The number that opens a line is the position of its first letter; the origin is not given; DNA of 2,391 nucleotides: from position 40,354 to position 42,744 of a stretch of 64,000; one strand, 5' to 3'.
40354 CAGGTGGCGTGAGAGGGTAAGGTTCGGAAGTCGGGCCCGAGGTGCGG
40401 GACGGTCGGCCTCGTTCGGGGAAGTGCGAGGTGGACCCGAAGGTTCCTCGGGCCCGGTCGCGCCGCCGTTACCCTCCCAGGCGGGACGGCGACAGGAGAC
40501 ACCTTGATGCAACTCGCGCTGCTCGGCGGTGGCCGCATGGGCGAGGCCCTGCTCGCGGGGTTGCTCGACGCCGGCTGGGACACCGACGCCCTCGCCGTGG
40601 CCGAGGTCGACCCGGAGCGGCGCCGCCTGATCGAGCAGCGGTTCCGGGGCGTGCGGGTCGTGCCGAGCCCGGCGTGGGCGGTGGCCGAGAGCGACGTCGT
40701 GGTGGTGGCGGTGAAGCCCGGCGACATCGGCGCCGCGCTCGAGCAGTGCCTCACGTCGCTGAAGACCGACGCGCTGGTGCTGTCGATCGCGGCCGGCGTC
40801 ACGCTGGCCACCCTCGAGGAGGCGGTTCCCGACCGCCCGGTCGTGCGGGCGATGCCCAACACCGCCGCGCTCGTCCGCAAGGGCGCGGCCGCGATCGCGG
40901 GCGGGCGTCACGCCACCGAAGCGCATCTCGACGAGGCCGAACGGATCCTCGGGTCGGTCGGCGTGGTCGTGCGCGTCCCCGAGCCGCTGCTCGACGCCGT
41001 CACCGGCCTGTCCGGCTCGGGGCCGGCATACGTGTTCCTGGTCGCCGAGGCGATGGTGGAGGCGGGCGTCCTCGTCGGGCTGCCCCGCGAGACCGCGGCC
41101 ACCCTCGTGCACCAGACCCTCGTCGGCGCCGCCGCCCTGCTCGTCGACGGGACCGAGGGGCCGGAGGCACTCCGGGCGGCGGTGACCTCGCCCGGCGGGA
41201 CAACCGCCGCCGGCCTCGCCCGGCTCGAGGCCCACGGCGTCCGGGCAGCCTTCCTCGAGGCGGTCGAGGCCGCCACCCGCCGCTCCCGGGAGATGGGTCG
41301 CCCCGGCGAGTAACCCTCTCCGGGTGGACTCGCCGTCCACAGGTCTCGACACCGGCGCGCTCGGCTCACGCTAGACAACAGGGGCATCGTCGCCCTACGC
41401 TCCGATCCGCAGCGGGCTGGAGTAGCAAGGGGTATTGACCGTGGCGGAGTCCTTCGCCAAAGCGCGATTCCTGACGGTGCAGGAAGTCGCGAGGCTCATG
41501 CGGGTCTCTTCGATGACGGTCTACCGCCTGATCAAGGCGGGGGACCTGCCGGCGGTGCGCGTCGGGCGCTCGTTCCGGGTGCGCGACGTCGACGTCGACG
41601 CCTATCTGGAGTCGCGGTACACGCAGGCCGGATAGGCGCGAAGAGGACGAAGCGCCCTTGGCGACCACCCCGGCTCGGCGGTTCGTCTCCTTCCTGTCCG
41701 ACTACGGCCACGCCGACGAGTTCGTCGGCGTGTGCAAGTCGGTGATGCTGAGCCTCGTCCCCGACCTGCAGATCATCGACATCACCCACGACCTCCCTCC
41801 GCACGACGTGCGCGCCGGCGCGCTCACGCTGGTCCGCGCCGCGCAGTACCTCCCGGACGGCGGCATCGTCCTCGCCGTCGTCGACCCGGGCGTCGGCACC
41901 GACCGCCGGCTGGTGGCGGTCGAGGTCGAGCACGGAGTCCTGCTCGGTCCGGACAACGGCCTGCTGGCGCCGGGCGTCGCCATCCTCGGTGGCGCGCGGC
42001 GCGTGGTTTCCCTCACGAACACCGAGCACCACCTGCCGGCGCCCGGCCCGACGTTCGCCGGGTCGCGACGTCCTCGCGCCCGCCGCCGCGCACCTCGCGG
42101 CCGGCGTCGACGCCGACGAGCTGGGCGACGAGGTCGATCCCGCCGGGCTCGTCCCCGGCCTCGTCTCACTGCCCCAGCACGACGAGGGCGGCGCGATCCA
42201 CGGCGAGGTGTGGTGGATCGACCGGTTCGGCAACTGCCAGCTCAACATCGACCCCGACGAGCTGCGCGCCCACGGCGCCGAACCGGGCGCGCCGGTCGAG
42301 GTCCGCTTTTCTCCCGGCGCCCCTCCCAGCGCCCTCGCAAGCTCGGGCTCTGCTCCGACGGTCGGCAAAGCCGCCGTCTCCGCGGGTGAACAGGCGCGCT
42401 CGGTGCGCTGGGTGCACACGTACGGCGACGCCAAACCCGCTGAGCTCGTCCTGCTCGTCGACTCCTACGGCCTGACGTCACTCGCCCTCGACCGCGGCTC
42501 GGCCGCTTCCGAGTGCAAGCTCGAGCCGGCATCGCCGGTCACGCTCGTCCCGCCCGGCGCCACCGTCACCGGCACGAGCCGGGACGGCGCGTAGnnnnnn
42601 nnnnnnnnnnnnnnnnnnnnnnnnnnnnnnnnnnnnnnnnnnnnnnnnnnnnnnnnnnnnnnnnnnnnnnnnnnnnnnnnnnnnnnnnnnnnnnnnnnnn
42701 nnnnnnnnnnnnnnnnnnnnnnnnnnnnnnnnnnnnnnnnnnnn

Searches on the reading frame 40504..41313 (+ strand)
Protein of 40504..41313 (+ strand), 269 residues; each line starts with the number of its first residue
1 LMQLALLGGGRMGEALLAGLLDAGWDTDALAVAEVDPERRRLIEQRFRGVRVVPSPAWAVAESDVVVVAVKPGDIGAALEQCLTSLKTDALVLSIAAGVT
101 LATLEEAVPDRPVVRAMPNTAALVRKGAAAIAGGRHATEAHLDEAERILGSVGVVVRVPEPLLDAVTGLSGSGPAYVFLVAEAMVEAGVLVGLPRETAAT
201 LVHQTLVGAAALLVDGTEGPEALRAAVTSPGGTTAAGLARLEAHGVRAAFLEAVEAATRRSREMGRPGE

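Call 10: search_protein_families(library=pfam, proteins=[window:40504-41313:+])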
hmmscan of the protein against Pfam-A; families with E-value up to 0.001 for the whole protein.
window:40504-41313:+ (269 aa): 4 families
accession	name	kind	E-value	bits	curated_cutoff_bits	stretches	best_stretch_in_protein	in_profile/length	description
PF14748.11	P5CR_dimer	-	8.3e-39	132.5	25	1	160-264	1-105/105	Pyrroline-5-carboxylate reductase dimerisation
PF03807.23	F420_oxidored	-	3.7e-15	56.7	21.6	1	4-98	2-94/94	NADP oxidoreductase coenzyme F420-dependent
PF02558.23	ApbA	-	1.3e-06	28.6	22.2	1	5-119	2-124/150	Ketopantoate reductase PanE/ApbA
PF03446.21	NAD_binding_2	-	0.0007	20.1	21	0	4-89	2-86/161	NAD binding domain of 6-phosphogluconate dehydrogenase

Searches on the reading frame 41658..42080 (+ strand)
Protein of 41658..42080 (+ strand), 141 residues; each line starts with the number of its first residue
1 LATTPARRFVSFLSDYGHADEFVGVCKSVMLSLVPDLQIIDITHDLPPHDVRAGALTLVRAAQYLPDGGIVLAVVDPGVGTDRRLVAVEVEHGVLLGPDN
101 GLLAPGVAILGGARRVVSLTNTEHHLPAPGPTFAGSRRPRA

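Call 10: search_protein_families(library=pfam, proteins=[window:41658-42080:+])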
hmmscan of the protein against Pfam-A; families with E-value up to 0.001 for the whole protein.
window:41658-42080:+ (141 aa): 1 family
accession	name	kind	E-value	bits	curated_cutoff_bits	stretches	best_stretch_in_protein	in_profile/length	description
PF01887.21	SAM_HAT_N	-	3.6e-37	127.8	26.3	1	10-135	1-124/145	SAM hydroxide adenosyltransferase N-terminal domain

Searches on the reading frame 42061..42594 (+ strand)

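Call 10: search_protein_families(library=pfam, proteins=[window:42061-42594:+])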
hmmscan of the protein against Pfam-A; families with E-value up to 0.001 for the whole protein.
window:42061-42594:+ (177 aa): 1 family
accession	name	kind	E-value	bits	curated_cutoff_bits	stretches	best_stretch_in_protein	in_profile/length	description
PF20257.3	SAM_HAT_C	-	1.2e-15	58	25.5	1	48-161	1-84/84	SAM hydroxide adenosyltransferase C-terminal domain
